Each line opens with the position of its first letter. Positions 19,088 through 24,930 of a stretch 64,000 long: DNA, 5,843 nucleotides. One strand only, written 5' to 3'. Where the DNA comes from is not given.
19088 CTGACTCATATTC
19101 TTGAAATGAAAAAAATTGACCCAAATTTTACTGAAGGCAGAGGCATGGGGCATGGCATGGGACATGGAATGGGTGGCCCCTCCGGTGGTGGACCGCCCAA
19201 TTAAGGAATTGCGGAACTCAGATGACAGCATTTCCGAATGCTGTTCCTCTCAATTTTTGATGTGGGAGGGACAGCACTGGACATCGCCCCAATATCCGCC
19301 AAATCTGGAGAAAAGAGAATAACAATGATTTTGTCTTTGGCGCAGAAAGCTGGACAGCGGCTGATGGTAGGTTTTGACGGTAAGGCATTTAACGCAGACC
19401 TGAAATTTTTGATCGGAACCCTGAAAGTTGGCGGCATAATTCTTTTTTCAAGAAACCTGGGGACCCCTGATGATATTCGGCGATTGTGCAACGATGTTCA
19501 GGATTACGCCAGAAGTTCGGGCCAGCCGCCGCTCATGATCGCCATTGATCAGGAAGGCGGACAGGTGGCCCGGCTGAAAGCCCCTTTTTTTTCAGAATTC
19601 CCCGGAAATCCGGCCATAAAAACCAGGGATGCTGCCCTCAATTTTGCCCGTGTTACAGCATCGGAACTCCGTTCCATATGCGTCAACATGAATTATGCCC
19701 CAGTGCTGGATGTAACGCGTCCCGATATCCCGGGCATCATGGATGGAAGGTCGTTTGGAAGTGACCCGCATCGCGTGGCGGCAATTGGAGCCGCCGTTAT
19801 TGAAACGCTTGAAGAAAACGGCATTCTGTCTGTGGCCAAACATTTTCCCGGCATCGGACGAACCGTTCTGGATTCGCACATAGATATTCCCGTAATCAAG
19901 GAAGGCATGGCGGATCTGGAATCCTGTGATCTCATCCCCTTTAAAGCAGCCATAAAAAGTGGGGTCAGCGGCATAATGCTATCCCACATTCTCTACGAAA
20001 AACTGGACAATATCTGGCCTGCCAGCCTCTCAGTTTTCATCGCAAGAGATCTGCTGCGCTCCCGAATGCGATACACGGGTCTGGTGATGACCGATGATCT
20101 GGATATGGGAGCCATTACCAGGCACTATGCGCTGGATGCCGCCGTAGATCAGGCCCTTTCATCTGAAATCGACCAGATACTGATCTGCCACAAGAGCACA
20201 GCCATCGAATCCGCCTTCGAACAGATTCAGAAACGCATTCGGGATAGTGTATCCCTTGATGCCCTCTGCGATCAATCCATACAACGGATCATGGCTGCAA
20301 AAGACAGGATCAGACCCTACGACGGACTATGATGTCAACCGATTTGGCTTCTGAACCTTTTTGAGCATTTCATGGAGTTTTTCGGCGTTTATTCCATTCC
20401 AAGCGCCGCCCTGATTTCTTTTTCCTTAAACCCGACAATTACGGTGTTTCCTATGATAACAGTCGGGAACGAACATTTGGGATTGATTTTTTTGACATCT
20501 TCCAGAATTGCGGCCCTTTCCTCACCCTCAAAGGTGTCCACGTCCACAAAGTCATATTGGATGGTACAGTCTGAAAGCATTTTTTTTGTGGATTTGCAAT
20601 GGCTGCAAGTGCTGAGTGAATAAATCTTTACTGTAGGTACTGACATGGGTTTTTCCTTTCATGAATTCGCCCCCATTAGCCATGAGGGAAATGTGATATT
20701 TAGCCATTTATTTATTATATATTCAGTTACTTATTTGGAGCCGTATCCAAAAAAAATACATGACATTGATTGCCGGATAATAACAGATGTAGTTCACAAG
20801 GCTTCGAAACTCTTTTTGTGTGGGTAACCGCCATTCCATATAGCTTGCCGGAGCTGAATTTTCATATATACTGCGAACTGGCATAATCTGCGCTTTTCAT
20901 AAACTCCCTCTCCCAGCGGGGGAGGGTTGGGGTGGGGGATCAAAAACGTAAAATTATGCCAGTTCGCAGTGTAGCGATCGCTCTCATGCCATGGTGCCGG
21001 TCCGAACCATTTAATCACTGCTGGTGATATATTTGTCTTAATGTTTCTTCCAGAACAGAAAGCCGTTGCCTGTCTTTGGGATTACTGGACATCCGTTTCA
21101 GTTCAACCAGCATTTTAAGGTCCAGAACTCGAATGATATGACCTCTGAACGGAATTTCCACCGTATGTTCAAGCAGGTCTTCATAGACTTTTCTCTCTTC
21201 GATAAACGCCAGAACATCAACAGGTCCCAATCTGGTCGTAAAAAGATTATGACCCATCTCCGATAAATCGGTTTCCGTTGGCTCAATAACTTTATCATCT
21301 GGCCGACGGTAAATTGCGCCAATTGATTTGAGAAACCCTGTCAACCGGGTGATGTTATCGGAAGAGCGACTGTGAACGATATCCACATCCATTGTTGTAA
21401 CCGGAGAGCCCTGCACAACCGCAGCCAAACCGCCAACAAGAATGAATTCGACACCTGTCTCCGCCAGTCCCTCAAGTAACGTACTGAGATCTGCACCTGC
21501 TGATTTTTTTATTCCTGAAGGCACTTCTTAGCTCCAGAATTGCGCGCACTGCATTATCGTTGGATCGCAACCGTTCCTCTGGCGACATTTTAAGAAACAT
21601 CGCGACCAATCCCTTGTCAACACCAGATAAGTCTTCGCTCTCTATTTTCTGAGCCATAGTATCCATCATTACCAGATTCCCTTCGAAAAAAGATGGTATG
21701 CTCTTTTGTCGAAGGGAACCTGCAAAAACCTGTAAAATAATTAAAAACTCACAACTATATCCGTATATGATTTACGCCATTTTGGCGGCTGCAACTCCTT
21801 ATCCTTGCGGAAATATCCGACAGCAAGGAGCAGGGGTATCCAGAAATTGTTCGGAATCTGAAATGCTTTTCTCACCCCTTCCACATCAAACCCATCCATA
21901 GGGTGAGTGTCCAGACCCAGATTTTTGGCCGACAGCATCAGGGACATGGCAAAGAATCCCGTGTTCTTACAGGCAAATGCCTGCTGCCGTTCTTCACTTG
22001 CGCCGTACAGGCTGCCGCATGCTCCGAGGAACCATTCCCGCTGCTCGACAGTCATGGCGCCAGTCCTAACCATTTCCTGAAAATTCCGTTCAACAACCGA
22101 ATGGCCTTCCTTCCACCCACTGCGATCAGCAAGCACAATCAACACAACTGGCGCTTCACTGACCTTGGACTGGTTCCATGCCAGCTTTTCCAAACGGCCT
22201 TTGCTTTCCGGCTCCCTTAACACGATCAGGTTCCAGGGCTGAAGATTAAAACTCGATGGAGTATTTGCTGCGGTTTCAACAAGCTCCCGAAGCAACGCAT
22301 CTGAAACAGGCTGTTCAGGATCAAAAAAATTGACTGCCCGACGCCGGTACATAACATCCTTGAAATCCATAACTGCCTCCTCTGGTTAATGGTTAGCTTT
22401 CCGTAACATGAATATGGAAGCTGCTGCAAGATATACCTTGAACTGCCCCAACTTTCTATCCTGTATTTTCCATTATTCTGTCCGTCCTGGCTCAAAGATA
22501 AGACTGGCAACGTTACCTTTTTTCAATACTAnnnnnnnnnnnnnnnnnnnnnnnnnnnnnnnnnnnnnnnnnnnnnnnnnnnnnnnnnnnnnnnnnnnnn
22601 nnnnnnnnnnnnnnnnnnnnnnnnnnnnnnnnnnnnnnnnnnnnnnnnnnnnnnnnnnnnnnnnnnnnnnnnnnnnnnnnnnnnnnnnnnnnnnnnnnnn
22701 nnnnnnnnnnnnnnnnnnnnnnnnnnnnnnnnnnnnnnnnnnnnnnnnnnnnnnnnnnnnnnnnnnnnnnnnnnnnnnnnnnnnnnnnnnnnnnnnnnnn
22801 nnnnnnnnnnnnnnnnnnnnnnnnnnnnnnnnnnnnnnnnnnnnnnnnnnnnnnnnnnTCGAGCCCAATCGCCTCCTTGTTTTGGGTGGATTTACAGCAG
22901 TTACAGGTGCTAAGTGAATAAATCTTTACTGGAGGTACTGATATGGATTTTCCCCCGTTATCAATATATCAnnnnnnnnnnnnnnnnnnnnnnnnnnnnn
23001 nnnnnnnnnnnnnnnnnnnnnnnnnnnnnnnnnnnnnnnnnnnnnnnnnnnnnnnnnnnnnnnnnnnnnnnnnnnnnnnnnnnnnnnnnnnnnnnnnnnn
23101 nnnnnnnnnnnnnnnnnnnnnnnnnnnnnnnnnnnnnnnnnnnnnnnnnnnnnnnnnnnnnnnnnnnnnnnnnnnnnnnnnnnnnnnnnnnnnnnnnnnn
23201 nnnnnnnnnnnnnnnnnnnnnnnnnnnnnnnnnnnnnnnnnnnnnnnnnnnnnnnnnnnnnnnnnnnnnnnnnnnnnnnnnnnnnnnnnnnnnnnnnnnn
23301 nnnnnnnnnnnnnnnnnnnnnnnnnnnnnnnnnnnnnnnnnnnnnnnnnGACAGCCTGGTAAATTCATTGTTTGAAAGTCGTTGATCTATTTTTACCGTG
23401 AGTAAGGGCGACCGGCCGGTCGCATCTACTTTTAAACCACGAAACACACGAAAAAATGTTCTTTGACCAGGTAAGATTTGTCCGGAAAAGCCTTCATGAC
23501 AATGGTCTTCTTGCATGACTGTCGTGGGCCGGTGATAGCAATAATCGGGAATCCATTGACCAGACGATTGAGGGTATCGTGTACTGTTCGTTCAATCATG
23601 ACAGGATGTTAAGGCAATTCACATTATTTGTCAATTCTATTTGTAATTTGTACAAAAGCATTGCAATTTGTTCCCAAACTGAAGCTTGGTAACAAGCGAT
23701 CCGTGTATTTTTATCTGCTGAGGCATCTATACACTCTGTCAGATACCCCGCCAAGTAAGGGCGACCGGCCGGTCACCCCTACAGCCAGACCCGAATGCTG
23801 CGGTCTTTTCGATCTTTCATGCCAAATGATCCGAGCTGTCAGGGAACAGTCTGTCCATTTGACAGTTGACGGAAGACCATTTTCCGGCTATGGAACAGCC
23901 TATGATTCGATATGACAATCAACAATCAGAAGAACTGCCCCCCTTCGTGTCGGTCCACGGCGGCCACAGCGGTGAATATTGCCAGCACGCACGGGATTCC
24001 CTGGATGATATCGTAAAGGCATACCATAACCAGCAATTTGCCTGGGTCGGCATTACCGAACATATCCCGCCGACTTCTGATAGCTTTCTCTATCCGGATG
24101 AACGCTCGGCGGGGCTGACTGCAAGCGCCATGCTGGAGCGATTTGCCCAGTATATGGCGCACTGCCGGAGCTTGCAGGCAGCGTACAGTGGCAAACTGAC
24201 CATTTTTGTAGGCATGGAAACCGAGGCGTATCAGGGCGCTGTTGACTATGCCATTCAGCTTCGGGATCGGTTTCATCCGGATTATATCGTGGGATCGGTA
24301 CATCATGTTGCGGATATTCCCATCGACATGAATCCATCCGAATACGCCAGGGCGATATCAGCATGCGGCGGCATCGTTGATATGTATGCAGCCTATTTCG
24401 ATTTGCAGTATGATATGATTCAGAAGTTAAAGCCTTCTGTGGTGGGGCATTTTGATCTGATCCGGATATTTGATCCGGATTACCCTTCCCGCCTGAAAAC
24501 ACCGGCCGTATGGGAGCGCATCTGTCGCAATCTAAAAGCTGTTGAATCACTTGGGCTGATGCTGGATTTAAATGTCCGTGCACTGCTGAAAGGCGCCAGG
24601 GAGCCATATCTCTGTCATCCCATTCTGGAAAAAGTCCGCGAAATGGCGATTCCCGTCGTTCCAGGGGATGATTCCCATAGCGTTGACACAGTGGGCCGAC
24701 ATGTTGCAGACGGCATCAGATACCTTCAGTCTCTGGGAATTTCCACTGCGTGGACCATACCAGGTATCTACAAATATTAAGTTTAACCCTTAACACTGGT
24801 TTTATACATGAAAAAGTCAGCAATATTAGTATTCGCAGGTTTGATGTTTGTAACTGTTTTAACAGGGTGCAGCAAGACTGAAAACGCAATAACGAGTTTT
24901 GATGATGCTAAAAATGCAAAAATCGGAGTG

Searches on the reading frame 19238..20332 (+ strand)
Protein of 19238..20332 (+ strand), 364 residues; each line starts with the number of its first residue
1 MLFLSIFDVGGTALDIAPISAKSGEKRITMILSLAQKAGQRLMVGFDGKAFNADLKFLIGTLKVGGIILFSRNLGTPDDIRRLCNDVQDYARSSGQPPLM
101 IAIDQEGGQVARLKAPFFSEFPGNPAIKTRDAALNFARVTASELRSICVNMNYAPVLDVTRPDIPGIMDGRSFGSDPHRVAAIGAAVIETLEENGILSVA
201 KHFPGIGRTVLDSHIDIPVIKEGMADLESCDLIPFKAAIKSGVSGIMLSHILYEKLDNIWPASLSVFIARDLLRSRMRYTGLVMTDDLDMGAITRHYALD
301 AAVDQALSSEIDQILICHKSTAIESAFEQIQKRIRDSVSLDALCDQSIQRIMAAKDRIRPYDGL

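Call 24: search_protein_families(library=pfam, proteins=[window:19238-20332:+], max_evalue=0.0001)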
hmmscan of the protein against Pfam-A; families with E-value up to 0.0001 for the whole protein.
window:19238-20332:+ (364 aa): 1 family
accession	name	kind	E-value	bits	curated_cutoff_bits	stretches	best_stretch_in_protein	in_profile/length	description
PF00933.27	Glyco_hydro_3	-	1.1e-64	219.3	27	1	34-352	2-314/316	Glycosyl hydrolase family 3 N terminal domain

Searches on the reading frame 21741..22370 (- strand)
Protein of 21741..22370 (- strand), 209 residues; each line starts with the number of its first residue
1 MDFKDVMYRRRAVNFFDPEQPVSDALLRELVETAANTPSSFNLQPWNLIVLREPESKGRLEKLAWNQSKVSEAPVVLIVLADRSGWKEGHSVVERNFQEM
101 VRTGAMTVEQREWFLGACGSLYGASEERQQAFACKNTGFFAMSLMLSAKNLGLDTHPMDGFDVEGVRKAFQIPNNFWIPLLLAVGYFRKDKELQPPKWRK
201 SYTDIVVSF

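Call 85: search_protein_families(library=pfam, proteins=[window:21741-22370:-], max_evalue=0.00001)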
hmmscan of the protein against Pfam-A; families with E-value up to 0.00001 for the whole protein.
window:21741-22370:- (209 aa): 2 families
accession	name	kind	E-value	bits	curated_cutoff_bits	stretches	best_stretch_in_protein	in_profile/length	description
PF00881.29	Nitroreductase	-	3.4e-27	96.1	23.5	1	9-186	3-167/167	Nitroreductase family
PF14512.11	TM1586_NiRdase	-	2e-06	28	27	0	122-206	71-149/215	Putative TM nitroreductase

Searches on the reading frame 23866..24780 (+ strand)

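Call 24: search_protein_families(library=pfam, proteins=[window:23866-24780:+], max_evalue=0.0001)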
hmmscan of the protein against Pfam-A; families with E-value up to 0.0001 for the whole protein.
window:23866-24780:+ (304 aa): 1 family
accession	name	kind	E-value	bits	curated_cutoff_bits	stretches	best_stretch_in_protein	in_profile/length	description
PF02811.25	PHP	-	2.5e-13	51.1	26.4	1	34-236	5-162/164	PHP domain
